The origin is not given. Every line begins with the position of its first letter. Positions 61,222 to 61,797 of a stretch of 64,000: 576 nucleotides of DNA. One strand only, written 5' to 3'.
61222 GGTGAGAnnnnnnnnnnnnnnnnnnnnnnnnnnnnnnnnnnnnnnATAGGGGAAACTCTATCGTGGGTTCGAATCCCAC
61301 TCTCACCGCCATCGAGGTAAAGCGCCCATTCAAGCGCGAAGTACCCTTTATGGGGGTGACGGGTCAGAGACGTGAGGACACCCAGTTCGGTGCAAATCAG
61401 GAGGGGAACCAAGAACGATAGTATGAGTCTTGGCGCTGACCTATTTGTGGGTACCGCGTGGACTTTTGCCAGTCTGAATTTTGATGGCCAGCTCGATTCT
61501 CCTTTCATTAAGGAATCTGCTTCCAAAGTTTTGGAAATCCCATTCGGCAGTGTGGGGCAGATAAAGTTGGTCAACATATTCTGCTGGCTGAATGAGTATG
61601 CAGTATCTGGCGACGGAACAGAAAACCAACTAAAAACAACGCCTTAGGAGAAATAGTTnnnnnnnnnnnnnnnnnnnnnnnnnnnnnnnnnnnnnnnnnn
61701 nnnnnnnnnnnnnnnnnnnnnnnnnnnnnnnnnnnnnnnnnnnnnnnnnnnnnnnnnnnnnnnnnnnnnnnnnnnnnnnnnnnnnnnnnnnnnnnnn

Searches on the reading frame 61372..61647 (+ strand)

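Call 29: search_protein_families(library=pfam, proteins=[window:61372-61647:+], max_evalue=1)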
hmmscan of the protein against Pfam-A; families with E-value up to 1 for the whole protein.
window:61372-61647:+ (91 aa): 1 family
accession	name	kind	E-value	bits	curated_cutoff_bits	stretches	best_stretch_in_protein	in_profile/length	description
PF06743.20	FAST_1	-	0.24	11.8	27.4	1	30-72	6-47/72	FAST kinase-like protein, subdomain 1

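Call 30: search_protein_families(library=padloc, proteins=[window:61372-61647:+], max_evalue=1)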
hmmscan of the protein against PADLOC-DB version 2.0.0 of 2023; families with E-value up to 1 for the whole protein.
window:61372-61647:+ (91 aa): 0 families
